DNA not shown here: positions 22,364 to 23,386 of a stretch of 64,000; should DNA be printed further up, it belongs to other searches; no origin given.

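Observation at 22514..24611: Isolated icmC-icmD-icmJ (dotE-dotP-dotN) type IVB secretion block on an alphaproteobacterial-type backbone, cut off before the ATPase gene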

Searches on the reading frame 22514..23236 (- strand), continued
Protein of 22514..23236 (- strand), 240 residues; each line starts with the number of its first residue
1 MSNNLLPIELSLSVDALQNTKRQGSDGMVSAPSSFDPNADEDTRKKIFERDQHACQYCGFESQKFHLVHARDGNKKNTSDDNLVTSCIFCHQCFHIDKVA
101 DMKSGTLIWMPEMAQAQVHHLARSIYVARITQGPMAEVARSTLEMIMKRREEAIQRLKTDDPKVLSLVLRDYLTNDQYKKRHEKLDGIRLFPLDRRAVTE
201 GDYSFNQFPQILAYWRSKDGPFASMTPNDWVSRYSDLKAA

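Call 28: search_dna_similar(query=window:22514-23236:-, collection=plasmids, mode=protein, max_rows=30, rows=spread, max_evalue=0.001)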
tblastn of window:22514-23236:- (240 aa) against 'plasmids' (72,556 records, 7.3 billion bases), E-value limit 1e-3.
Records with a match: 333; places in all: 335; records where one place covers at least 80% of the query: 56.
Best place of each record, by identity: <60% 333.
By first word of the organism name: Serratia 69; Acinetobacter 61; Pseudomonas 53; Salmonella 30; Xanthomonas 26; Vibrio 18; Roseomonas 12; Yersinia 10; Methylosinus 5; Escherichia 4; and 29 more.
By predicted mobility (MOB-suite, as given by PLSDB): non-mobilizable 184; conjugative 112; mobilizable 37.
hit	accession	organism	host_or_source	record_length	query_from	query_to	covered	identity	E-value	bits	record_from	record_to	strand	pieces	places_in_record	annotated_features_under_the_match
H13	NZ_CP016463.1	Bosea sp. RAC05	Microbial isolate,Algal phycosphere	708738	5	237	97%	29.8%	9e-20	95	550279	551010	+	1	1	HNH endonuclease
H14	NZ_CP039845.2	Acetobacter pasteurianus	whole organism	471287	44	224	75%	34.0%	6e-27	115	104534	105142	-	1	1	HNH endonuclease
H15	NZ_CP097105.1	Pseudomonas sp. NY11382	Homo sapiens,Airway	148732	28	230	85%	25.7%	4e-10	67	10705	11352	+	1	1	HNH endonuclease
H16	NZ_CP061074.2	Pseudomonas aeruginosa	Homo sapiens,urine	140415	28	230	85%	25.3%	3e-9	64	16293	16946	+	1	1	HNH endonuclease signature motif containing protein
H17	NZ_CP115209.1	Pseudomonas aeruginosa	Homo sapiens,culture samples from human ...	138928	28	230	85%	24.8%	1e-8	62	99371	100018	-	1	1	HNH endonuclease signature motif containing protein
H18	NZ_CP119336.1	Vibrio alginolyticus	Takifugu ocellatus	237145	36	230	81%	25.6%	4e-11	69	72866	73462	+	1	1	HNH endonuclease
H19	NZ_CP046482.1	Xanthomonas oryzae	Oryza sativa,Microbe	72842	32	209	74%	26.3%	1e-9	65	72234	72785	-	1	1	record has no annotation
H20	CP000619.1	Burkholderia vietnamiensis G4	-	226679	39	216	74%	26.3%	2e-13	77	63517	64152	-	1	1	hypothetical protein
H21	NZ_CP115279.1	Pseudomonas aeruginosa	Homo sapiens,culture samples from human ...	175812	42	193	63%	29.7%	3e-9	64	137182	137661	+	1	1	HNH endonuclease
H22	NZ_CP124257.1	Yersinia enterocolitica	Meles meles,whole organism,intestine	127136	36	192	65%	28.3%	8e-14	77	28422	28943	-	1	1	HNH endonuclease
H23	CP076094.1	Salmonella enterica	environmental,water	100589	39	220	76%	23.1%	1e-5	53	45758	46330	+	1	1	hypothetical protein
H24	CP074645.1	Salmonella enterica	environmental,water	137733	39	220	76%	23.1%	3e-5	52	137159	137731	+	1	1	none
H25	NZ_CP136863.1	Methylocapsa polymorpha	Shagnum peat sample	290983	42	195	64%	26.9%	7e-14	77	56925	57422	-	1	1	hypothetical protein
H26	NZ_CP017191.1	Xanthomonas euvesicatoria pv. vesicatoria str. 85-10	pepper plant,single cell,infected ...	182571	55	194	58%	27.1%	2e-6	55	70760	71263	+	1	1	HNH endonuclease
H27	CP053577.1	Salmonella enterica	stool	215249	39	181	60%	24.7%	2e-5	53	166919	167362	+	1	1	hypothetical protein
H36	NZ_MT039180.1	Serratia proteamaculans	-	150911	53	128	32%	35.5%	1e-5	53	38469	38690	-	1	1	TraT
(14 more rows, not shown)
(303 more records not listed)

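Call 29: get_annotated_region(hit=H36, flank=7000)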
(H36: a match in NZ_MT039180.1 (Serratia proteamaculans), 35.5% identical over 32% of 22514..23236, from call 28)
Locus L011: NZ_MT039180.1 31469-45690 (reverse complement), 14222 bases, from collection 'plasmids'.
description: Serratia proteamaculans strain AGR_142 plasmid unnamed1, complete sequence
organism: Serratia proteamaculans (NCBI taxid 28151)
taxonomy: Bacteria; Pseudomonadota; Gammaproteobacteria; Enterobacterales; Yersiniaceae; Serratia; Serratia proteamaculans
host: -; source: -; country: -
typing (MOB-suite, as given by PLSDB): conjugative; replicon rep_cluster_1057; relaxase MOBP; mating-pair formation MPF_I
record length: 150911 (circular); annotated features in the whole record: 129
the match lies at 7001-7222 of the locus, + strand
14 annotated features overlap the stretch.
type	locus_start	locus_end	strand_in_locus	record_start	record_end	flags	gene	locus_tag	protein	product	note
CDS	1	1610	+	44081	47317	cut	-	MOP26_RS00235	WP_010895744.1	LPD7 domain-containing protein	-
CDS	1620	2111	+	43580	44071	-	-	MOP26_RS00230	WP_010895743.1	hypothetical protein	-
CDS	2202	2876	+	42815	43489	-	-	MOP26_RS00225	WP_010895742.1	DotI/IcmL/TraM family protein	-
CDS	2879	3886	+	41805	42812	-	-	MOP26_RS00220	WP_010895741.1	DotH/IcmK family type IV secretion protein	-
CDS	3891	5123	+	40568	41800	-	traO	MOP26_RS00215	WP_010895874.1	conjugal transfer protein TraO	-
CDS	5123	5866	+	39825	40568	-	-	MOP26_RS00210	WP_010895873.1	hypothetical protein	-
CDS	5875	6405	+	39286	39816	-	traQ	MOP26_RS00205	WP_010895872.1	conjugal transfer protein TraQ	-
CDS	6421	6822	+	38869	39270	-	-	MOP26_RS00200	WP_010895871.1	DUF6750 family protein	-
CDS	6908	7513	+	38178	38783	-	-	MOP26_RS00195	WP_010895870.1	TraT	-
CDS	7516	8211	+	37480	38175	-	-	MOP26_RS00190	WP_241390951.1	hypothetical protein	-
CDS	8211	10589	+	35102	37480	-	-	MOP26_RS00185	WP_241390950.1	type IV secretory system conjugative DNA transfer family protein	-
CDS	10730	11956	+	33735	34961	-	traW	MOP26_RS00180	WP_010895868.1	conjugal transfer protein TraW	-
CDS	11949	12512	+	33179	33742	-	traX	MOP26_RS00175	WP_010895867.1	conjugal transfer protein TraX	-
CDS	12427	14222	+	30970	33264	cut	-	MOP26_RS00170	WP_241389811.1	DotA/TraY family protein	-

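Call 32: find_homologous_proteins(query=L008:3374-6388:-, max_evalue=1e-100)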
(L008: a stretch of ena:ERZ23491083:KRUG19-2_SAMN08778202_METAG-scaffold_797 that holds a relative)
Query L008:3374-6388:- (1004 aa): 2010 proteins with E <= 1e-100 among 8000 candidates; the best 120 are listed.
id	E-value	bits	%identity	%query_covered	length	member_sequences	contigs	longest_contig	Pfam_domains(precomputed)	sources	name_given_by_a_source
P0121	0.0e+0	2101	90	100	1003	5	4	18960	-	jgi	jgi:intracellular multiplication protein IcmB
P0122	0.0e+0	2055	88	100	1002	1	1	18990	-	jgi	-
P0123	0.0e+0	2013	86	100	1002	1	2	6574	-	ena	-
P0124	0.0e+0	2013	86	100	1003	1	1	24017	-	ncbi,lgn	-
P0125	0.0e+0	2011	85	100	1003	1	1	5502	-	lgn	-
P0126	0.0e+0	2005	85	100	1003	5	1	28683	-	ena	-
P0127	0.0e+0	1994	86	100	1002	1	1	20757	-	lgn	-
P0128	0.0e+0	1992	85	100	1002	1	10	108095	-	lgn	-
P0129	0.0e+0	1987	85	100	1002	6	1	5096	-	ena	-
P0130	0.0e+0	1976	84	100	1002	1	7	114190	-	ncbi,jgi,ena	-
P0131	0.0e+0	1971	83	100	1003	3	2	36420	-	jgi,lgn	-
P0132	0.0e+0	1968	84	100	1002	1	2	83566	-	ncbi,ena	-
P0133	0.0e+0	1967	85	100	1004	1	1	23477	-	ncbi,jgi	jgi:intracellular multiplication protein IcmB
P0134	0.0e+0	1965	83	100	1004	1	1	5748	-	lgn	-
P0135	0.0e+0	1948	82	100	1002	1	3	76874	-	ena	-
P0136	0.0e+0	1939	82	100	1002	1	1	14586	-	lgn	-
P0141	0.0e+0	1916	81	100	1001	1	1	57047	-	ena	-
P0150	0.0e+0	1759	74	100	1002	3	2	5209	-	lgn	-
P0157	0.0e+0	1736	75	96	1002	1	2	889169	-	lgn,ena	-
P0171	0.0e+0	1646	69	99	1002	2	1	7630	-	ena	-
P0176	0.0e+0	1629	69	99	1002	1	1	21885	-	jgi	-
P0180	0.0e+0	1619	69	100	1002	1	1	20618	-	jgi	-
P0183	0.0e+0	1618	68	99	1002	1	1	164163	-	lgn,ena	-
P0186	0.0e+0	1615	68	99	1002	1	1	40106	-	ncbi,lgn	-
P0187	0.0e+0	1614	68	99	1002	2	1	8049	-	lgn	-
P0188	0.0e+0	1614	70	98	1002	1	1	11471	-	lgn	-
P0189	0.0e+0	1613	68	100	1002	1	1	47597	-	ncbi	ncbi:MAG: type IV secretion protein IcmB [Bdellovibrionales bacterium]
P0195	0.0e+0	1610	69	98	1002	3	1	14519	-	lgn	-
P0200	0.0e+0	1610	68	99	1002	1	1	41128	-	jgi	jgi:intracellular multiplication protein IcmB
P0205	0.0e+0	1608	69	99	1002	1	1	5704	-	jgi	jgi:intracellular multiplication protein IcmB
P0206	0.0e+0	1608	68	99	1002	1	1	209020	-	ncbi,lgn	-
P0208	0.0e+0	1608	69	98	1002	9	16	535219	-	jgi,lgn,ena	-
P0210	0.0e+0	1606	68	99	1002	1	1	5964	-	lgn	-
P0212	0.0e+0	1606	68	98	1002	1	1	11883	-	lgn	-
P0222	0.0e+0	1604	67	99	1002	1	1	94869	-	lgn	-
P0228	0.0e+0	1603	68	99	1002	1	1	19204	-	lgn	-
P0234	0.0e+0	1602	68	99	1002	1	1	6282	-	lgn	-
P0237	0.0e+0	1601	68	99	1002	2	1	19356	-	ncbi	-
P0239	0.0e+0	1601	69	97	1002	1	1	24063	-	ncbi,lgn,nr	ncbi:MAG: virulence protein IcmB [Micavibrio sp.]|nr:MAG: virulence protein IcmB [Micavibrio sp.]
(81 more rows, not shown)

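Call 33: list_cluster_members(proteins=[P0123, P0126, P0129, P0130, P0132, P0135, P0141, P0128, P0122, P0121])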
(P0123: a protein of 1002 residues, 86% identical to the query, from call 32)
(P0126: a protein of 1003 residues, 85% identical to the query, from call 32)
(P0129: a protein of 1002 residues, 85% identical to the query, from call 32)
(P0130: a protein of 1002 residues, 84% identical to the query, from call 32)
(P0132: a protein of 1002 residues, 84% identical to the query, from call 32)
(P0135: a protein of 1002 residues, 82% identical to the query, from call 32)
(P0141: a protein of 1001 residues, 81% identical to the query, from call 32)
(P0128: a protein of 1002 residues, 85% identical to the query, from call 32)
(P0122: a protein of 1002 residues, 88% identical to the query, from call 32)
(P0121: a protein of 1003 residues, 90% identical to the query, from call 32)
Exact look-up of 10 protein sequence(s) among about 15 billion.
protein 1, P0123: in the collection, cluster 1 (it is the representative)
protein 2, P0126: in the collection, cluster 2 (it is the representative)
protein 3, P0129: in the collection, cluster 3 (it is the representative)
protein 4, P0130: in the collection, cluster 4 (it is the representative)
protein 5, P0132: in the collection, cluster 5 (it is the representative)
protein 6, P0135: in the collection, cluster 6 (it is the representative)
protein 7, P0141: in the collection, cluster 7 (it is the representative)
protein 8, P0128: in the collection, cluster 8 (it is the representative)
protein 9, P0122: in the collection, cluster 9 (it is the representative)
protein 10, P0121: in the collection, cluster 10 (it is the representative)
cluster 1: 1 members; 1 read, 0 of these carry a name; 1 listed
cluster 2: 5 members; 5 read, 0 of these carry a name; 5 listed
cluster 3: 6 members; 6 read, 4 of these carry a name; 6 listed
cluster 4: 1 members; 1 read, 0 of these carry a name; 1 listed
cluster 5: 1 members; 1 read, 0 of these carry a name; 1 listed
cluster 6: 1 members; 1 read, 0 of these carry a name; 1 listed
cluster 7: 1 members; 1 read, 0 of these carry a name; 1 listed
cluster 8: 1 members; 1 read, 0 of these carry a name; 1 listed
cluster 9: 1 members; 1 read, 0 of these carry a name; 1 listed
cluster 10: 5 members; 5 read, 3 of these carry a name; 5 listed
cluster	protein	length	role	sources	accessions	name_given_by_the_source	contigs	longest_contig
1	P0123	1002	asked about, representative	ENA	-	-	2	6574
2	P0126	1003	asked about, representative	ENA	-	-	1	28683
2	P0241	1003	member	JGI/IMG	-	-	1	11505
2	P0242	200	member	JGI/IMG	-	-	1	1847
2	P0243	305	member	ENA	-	-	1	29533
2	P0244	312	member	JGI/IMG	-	-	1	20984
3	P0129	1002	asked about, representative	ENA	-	-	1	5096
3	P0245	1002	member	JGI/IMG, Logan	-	intracellular multiplication protein IcmB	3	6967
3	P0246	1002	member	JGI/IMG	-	intracellular multiplication protein IcmB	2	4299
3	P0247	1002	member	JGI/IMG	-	intracellular multiplication protein IcmB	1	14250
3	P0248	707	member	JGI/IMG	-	intracellular multiplication protein IcmB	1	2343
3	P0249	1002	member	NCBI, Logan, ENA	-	-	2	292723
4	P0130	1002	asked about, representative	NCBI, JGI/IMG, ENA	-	-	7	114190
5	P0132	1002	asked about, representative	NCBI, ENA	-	-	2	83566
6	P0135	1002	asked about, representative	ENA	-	-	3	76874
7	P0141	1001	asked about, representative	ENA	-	-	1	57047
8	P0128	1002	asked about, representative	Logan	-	-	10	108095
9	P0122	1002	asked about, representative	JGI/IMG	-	-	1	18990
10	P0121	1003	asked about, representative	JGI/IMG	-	intracellular multiplication protein IcmB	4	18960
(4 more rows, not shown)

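Call 35: find_encoding_contigs(protein=P0249, flank=10000, max_places=3)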
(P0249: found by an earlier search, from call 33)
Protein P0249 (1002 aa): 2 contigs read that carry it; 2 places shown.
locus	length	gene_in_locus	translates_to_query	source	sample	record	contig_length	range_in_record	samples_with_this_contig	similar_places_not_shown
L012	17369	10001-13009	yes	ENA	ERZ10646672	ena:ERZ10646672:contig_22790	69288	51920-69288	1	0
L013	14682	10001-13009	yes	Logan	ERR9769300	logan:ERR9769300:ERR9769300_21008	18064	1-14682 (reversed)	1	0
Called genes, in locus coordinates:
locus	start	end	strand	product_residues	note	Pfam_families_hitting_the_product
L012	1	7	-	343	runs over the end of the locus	PF01073:3Beta_HSD, PF01370:Epimerase, PF02719:Polysacc_synt_2, PF04321:RmlD_sub_bind, PF07993:NAD_binding_4 (faint), PF16363:GDP_Man_Dehyd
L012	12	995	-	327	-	-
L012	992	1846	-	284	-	PF01370:Epimerase, PF04321:RmlD_sub_bind, PF16363:GDP_Man_Dehyd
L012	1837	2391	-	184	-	PF00908:dTDP_sugar_isom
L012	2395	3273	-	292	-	PF00483:NTP_transferase, PF12804:NTP_transf_3 (weak)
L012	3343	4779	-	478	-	PF01943:Polysacc_synt, PF13440:Polysacc_synt_3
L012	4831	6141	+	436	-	-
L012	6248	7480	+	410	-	PF13439:Glyco_transf_4, PF13579:Glyco_trans_4_4, PF00534:Glycos_transf_1, PF13692:Glyco_trans_1_4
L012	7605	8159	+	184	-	PF00583:Acetyltransf_1, PF13673:Acetyltransf_10 (weak), PF13508:Acetyltransf_7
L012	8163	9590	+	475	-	PF02073:Peptidase_M29, PF26233:NicX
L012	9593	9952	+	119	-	PF11969:DcpS_C, PF01230:HIT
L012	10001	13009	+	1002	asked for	-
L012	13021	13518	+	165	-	-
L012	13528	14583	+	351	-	PF00248:Aldo_ket_red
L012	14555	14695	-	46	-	PF03969:AFG1_ATPase (weak)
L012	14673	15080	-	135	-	PF03969:AFG1_ATPase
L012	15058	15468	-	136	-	PF03969:AFG1_ATPase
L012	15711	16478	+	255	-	PF03372:Exo_endo_phos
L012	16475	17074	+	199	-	-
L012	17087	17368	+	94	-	?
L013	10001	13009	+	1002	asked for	-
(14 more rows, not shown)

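Call 36: list_cluster_members(proteins=[window:22514-23236:-, window:23236-23649:-, window:13483-15804:+, window:58487-60946:+, window:2193-3767:-])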
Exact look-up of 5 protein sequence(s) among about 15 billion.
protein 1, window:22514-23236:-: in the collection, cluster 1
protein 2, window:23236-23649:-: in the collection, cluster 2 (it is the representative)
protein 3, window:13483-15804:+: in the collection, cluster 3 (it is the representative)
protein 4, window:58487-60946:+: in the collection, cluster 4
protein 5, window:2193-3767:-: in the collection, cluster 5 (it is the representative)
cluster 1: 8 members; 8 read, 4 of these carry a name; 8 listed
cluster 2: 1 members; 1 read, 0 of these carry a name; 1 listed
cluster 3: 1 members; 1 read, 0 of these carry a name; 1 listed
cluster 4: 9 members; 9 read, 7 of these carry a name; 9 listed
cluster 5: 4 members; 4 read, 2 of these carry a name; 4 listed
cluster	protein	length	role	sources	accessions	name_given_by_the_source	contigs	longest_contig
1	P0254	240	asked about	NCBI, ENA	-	-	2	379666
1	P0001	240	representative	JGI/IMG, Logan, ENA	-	intracellular multiplication protein IcmJ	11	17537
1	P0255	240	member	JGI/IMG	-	intracellular multiplication protein IcmJ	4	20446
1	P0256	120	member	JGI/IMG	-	intracellular multiplication protein IcmJ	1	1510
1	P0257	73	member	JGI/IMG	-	intracellular multiplication protein IcmJ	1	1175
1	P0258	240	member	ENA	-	-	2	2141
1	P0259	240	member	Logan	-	-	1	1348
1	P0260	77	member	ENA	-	-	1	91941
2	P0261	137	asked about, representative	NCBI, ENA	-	-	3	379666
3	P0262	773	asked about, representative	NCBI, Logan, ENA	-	-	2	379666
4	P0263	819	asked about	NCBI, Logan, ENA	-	-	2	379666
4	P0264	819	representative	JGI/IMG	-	penicillin-binding protein 1A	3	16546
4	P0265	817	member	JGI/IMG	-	penicillin-binding protein 1A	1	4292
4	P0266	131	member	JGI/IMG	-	membrane carboxypeptidase/penicillin-binding protein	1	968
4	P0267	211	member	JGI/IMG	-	penicillin-binding protein 1A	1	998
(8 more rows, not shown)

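Call 53: find_encoding_contigs(protein=P0001, flank=10000, max_places=4)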
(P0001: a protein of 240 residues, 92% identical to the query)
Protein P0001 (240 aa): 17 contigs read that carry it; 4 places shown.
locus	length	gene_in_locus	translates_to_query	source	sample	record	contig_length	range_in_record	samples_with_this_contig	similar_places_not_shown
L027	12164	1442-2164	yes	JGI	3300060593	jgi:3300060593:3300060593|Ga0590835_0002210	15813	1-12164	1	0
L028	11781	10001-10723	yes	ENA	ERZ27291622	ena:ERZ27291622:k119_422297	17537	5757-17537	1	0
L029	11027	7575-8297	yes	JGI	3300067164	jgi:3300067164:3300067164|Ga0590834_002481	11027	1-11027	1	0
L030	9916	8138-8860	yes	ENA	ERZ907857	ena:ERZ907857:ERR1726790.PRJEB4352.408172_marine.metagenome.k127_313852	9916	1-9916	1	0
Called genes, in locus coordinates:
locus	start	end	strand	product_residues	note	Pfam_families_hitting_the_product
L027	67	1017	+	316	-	-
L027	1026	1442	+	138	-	-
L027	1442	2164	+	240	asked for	-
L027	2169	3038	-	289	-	PF01791:DeoC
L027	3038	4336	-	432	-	PF13393:tRNA-synt_His, PF03129:HGTP_anticodon (weak)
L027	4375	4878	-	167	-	PF09923:DUF2155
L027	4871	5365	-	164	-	PF02470:MlaD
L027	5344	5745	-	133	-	PF05071:NDUFA12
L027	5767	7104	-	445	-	-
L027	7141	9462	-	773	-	PF02861:Clp_N, PF13191:AAA_16 (faint), PF00004:AAA, PF17871:AAA_lid_9, PF00004:AAA, PF07724:AAA_2, PF07728:AAA_5, PF10431:ClpB_D2-small, +7 more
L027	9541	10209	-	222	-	-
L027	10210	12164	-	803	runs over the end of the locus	PF01588:tRNA_bind, PF03483:B3_4, PF03484:B5, PF17759:tRNA_synthFbeta, PF03147:FDX-ACB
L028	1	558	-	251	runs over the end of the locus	PF00005:ABC_tran, PF13304:AAA_21 (faint), PF12399:BCA_ABC_TP_C (weak)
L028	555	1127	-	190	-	PF03968:LptD_N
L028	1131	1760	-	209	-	PF06835:LptC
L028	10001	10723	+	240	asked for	-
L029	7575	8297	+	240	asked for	-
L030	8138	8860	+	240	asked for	-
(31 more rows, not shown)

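Call 54: search_solved_structures(query=L002:22-1368:-, max_evalue=0.1)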
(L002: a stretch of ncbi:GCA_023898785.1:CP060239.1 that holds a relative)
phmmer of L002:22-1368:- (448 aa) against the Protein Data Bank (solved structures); distinct sequences matched with E-value up to 0.1: 0.

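Call 59: search_protein_families(library=pfam, proteins=[L012:13021-13518:+, L002:6317-7645:+], max_evalue=0.001)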
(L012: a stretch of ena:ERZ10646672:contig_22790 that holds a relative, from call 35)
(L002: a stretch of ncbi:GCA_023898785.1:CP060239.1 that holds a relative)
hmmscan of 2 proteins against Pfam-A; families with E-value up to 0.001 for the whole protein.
L012:13021-13518:+ (165 aa): 0 families

L002:6317-7645:+ (442 aa): 1 family
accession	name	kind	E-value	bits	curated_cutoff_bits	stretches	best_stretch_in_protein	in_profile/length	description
PF00038.26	Filament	-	0.00072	19.7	40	0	258-327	70-139/313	Intermediate filament protein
